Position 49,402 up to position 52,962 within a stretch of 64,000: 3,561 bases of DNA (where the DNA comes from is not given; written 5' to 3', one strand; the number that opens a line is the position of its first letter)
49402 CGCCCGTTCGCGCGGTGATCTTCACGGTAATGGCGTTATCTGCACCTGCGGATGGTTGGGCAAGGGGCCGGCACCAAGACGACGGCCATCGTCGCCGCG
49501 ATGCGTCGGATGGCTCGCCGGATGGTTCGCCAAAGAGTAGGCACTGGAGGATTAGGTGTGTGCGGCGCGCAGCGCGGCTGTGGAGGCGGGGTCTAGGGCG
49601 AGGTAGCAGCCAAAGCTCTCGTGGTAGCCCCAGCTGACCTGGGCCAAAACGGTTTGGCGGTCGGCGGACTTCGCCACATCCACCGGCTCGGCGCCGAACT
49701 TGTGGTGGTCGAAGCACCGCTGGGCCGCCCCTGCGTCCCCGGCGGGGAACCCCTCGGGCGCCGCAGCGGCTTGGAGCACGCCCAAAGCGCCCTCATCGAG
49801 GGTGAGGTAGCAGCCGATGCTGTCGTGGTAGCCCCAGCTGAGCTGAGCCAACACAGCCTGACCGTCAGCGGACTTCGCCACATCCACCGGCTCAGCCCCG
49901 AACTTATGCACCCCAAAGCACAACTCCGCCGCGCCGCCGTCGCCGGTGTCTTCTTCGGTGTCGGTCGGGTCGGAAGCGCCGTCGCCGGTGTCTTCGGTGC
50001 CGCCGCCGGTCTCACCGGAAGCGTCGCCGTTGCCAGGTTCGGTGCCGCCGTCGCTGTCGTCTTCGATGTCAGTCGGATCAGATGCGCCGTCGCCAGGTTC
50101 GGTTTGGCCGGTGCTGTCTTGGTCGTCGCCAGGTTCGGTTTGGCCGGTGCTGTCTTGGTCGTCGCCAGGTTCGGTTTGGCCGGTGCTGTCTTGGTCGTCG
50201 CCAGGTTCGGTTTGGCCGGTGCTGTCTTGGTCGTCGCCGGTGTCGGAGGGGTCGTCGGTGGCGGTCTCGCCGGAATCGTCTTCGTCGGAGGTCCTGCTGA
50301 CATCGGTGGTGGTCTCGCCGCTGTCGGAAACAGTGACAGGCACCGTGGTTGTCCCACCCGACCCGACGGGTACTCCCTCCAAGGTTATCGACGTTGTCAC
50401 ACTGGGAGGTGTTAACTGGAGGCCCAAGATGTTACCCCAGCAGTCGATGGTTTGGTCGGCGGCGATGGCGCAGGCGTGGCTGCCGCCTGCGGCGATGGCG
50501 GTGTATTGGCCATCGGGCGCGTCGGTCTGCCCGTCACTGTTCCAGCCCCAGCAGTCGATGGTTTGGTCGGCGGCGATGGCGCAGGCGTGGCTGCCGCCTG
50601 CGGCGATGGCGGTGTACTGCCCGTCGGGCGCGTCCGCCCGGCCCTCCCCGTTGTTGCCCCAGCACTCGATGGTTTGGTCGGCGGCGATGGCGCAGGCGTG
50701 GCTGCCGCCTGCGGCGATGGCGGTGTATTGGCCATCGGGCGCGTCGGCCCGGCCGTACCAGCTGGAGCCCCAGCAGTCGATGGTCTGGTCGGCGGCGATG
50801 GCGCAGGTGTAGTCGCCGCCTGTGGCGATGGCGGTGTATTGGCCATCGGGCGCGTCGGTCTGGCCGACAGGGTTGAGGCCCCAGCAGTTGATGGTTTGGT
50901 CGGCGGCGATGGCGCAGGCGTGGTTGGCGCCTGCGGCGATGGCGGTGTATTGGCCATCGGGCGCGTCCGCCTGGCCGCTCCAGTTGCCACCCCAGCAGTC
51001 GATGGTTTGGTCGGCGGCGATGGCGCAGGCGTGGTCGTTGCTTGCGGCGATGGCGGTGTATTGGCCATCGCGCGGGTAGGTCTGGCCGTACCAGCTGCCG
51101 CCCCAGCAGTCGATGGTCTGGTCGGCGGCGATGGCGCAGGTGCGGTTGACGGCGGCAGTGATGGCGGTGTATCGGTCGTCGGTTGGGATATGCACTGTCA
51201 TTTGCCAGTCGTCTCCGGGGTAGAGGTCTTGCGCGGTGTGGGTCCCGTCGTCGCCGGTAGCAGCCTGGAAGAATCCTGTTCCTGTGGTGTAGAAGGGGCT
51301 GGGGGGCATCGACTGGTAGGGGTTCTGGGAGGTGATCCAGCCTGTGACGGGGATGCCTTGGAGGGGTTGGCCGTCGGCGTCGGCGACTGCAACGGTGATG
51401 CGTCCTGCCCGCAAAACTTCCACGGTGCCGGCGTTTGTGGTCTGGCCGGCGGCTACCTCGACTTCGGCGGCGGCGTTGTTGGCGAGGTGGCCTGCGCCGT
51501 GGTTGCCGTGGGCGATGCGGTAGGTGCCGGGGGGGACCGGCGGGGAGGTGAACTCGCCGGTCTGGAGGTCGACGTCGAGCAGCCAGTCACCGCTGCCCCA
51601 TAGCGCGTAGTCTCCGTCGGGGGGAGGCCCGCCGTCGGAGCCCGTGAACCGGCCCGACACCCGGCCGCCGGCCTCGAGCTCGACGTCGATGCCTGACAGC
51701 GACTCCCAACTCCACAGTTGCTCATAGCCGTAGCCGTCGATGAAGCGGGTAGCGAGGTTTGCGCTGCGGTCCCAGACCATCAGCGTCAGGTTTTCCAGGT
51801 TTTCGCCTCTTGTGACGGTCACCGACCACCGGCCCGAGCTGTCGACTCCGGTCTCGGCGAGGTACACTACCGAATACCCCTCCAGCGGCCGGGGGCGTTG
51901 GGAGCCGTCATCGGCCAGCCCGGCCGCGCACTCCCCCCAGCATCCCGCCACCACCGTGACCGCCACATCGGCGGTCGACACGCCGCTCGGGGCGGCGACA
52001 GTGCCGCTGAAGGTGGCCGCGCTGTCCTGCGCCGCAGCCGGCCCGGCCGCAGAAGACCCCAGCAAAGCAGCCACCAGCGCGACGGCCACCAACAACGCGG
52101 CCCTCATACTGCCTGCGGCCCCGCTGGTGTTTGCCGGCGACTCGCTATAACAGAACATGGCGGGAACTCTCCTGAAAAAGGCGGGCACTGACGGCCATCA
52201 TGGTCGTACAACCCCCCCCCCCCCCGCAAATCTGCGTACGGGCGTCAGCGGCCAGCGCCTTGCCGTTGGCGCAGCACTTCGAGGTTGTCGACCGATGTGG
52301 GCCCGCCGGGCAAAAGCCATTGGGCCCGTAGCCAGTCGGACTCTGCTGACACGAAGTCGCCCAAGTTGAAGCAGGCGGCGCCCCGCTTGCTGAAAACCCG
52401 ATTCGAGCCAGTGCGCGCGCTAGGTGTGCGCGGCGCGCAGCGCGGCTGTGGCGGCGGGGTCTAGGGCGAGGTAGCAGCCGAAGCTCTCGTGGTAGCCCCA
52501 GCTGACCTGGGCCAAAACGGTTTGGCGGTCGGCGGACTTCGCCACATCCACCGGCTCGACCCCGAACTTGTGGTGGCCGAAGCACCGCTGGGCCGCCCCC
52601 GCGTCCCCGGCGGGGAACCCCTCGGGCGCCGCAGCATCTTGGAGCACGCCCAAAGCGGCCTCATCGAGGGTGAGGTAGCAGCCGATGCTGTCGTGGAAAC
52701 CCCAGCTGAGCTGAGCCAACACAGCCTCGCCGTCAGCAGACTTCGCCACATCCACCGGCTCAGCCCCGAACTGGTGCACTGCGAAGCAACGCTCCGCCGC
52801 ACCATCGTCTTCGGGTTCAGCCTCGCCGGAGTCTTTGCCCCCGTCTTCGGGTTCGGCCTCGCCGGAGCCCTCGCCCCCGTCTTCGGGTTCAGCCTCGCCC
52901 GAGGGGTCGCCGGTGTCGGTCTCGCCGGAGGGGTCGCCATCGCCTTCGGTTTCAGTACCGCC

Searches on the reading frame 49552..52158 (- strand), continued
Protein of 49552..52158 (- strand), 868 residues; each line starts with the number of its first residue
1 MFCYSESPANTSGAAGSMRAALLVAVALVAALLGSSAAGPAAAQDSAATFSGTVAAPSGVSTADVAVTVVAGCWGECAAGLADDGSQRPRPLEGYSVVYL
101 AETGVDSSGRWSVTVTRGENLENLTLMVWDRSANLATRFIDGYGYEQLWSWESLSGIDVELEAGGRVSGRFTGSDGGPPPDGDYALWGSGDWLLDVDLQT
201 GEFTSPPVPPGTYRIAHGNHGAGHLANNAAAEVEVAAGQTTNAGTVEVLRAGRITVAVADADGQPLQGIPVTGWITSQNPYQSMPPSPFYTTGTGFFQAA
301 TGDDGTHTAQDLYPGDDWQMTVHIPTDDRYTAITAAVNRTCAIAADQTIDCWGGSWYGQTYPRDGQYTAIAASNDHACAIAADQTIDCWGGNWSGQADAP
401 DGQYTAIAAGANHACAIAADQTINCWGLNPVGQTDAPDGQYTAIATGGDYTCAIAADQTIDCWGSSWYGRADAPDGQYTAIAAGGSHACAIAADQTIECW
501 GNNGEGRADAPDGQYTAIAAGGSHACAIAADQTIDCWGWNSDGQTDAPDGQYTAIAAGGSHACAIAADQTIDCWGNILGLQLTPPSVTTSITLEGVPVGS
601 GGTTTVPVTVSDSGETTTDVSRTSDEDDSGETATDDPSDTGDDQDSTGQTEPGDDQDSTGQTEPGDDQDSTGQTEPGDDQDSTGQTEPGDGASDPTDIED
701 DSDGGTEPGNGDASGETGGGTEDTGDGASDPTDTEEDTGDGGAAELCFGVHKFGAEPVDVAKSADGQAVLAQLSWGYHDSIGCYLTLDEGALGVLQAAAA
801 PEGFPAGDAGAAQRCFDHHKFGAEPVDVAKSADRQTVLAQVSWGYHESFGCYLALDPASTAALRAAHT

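Call 92: find_encoding_contigs(protein=P0006, flank=8000, max_places=4)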
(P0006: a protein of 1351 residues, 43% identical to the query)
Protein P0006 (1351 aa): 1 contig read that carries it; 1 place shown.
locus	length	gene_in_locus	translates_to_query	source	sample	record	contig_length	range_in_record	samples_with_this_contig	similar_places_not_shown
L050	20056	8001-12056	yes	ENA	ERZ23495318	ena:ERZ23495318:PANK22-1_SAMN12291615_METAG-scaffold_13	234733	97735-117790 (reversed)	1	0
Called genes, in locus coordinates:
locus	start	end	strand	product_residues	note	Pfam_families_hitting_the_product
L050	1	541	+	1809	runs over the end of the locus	-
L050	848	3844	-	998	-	-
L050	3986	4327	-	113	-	PF01934:HepT-like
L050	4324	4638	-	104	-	PF01909:NTP_transf_2, PF18765:Polbeta (weak)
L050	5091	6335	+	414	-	-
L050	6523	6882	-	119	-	PF00188:CAP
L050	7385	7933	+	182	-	-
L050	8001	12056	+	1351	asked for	PF14686:fn3_3 (faint), PF13540:RCC1_2 (weak), PF25390:WD40_RLD, PF13540:RCC1_2, PF25390:WD40_RLD, PF13540:RCC1_2, PF25390:WD40_RLD, PF13540:RCC1_2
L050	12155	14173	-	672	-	-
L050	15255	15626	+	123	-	-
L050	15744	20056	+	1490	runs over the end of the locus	-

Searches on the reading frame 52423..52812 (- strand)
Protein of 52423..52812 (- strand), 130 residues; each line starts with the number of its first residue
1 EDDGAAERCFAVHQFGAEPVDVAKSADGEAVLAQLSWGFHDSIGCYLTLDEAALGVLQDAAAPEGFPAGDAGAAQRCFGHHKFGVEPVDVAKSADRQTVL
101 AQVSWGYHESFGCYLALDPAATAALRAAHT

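Call 81: search_solved_structures(query=A5, max_evalue=1)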
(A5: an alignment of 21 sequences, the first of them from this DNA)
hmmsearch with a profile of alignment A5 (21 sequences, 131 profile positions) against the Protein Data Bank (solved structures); distinct sequences matched with E-value up to 1: 0.

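Call 86: predict_structure(alignment_id=A5)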
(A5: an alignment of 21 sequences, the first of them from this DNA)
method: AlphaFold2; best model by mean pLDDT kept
length: 130 residues; sequences in the alignment: 21
mean_pLDDT: 86.5   pTM: 0.74
mean pLDDT of the five models: 86.5, 65.5, 63.9, 42.6, 38.6
residues with pLDDT >= 90: 43; 70-90: 84; 50-70: 1; < 50: 2
segments of 3 or more residues with pLDDT < 50: none
pLDDT, mean of each block of 10 residues (from residue 1): 73 79 92 89 86 93 82 87 85 91 89 89 91
secondary structure, 60 per line:
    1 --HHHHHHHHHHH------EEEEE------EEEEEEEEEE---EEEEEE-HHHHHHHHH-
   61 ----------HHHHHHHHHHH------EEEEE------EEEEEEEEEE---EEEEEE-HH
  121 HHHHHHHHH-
elements in order: H3-13 E20-24 E31-40 E44-49 H51-59 H71-81 E88-92 E99-108 E112-117 H119-129

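Call 88: fold_search(model_id=the predicted structure, library=pdb)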
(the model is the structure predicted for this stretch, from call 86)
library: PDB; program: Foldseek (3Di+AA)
matches with E <= 10: 103; with E <= 0.001: 0
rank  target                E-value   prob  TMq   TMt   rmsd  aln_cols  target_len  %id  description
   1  5avf_A                3.6e-01  0.07  0.19  0.12  16.6       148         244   13  The ligand binding domain of Mlp37 with taurine (released 2016-06-01)
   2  5ave                  6.2e-01  0.06  0.19  0.12  16.8       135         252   15  The ligand binding domain of Mlp37 with serine (released 2016-03-02)
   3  6iov_B                6.6e-01  0.06  0.19  0.13  17.2       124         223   13  The ligand binding domain of Mlp37 with arginine (released 2019-11-06)
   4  3c8c_A                6.6e-01  0.06  0.19  0.12  16.5       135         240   14  Crystal structure of Mcp_N and cache domains of methyl-accepting chemotaxis protein from Vibrio cholerae (released 2008-02-19)
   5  9yrc_G                1.4e+00  0.02  0.15  0.06  15.5       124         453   12  p97Ufd1-Npl4 complex processing poly-ubiquitinated substrate in the presence of ATP (released 2026-03-25)
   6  6iov_A                1.7e+00  0.03  0.16  0.11  17.6       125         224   17  The ligand binding domain of Mlp37 with arginine (released 2019-11-06)
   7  8p0t_C                2.2e+00  0.02  0.17  0.12  15.0       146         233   13  CryoEM structure of 20S Trichomonas vaginalis proteasome in complex with proteasome inhibitor CP-17 (released 2024-05-22)
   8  3fi7                  2.3e+00  0.10  0.13  0.10   6.8        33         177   21  Crystal Structure of the autolysin Auto (Lmo1076) from Listeria monocytogenes, catalytic domain (released 2009-04-07)
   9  2b4b_A                2.3e+00  0.06  0.14  0.11   8.3        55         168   22  SSAT+COA+BE-3-3-3, K26R mutant (released 2006-01-17)
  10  4v07_B                2.5e+00  0.05  0.25  0.17  12.8       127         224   12  Dimeric pseudorabies virus protease pUL26N at 2.1 A resolution (released 2015-07-15)
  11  4cx8_B                2.5e+00  0.03  0.21  0.16  16.8       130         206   14  Monomeric pseudorabies virus protease pUL26N at 2.5 A resolution (released 2015-05-20)
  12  8oix_C                2.6e+00  0.02  0.18  0.12  16.0       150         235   13  CryoEM structure of 20S Trichomonas vaginalis proteasome in complex with proteasome inhibitor Salinosporamid A (released 2024-04-10)
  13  8yv7_A                3.0e+00  0.16  0.13  0.10   0.8        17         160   18  X-ray structure of Thialysine N-epsilon-acetyltransferase from Caenorhabditis elegans (released 2025-04-02)
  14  2g3t_A                3.0e+00  0.08  0.14  0.11   5.9        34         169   24  Crystal structure of human spermidine/spermine N1-acetyltransferase (hSSAT) (released 2006-03-07)
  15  6cqm_B                3.0e+00  0.02  0.20  0.20  10.5       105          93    8  Crystal Structure of mitochondrial single-stranded DNA binding proteins from S. cerevisiae, Rim1 (Form2) (released 2018-05-30)
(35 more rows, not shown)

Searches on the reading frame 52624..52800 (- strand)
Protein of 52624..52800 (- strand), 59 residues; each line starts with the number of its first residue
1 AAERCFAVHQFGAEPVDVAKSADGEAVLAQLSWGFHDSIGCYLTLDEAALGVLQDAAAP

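Call 40: find_related_loci(query=A3, collection=genome_contigs, flank=10000)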
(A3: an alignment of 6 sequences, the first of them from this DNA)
Query A3 (59 aa) in genome_contigs; peptide patterns used: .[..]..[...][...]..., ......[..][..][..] (x = any residue, [..] = any of these).
156 stretches matched a pattern; 31 encode a relative of the query (tblastn E <= 1e-3); 26 distinct loci.
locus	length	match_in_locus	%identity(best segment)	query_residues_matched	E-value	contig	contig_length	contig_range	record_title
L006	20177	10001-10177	85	1-59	3e-30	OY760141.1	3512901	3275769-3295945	MAG: Acidimicrobiales bacterium isolate 5b15a54b-9cf3-459b-830c-82dda2a8371f genome assembly, chromosome: 1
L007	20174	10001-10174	76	2-59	5e-27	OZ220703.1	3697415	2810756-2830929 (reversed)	MAG: Acidimicrobiales bacterium isolate 8adfe4d6-2910-4d5b-99a4-34b3ebb1dbab genome assembly, chromosome: 1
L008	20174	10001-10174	75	1-59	8e-26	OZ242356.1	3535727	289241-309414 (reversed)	MAG: Acidimicrobiales bacterium isolate 1ff3c0e0-a0fb-4382-b91d-522820076fd5 genome assembly, chromosome: 1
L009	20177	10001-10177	69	1-59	1e-25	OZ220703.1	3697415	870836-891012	MAG: Acidimicrobiales bacterium isolate 8adfe4d6-2910-4d5b-99a4-34b3ebb1dbab genome assembly, chromosome: 1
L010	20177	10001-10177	68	1-59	4e-25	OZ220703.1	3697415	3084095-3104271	MAG: Acidimicrobiales bacterium isolate 8adfe4d6-2910-4d5b-99a4-34b3ebb1dbab genome assembly, chromosome: 1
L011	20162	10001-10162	70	1-54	4e-25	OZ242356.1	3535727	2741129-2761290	MAG: Acidimicrobiales bacterium isolate 1ff3c0e0-a0fb-4382-b91d-522820076fd5 genome assembly, chromosome: 1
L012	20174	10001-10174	71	2-59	4e-25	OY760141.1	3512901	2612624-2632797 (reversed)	MAG: Acidimicrobiales bacterium isolate 5b15a54b-9cf3-459b-830c-82dda2a8371f genome assembly, chromosome: 1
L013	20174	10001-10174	71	2-59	5e-25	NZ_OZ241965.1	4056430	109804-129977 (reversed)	MAG: Candidatus Poriferisocius sp. isolate b25f411a-8abc-437d-a916-241d4d5bb498 chromosome 1, complete sequence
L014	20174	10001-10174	69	2-59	2e-24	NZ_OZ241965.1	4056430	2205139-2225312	MAG: Candidatus Poriferisocius sp. isolate b25f411a-8abc-437d-a916-241d4d5bb498 chromosome 1, complete sequence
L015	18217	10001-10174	67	2-59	3e-24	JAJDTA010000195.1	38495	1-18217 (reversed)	MAG: Acidimicrobiia bacterium isolate jk18x11bins.4 k141_193585, whole genome shotgun sequence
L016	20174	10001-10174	69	2-59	6e-24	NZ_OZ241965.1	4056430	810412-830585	MAG: Candidatus Poriferisocius sp. isolate b25f411a-8abc-437d-a916-241d4d5bb498 chromosome 1, complete sequence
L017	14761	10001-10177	71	1-59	8e-25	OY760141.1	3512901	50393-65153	MAG: Acidimicrobiales bacterium isolate 5b15a54b-9cf3-459b-830c-82dda2a8371f genome assembly, chromosome: 1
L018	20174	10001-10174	67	2-59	2e-23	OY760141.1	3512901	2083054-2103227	MAG: Acidimicrobiales bacterium isolate 5b15a54b-9cf3-459b-830c-82dda2a8371f genome assembly, chromosome: 1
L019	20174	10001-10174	67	1-58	2e-23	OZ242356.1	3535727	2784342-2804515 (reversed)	MAG: Acidimicrobiales bacterium isolate 1ff3c0e0-a0fb-4382-b91d-522820076fd5 genome assembly, chromosome: 1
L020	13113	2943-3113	68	2-58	3e-23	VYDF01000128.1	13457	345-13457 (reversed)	MAG: Acidimicrobiia bacterium isolate SB0675_bin_33 NODE_2012_length_13457_cov_6.119236, whole genome shotgun sequence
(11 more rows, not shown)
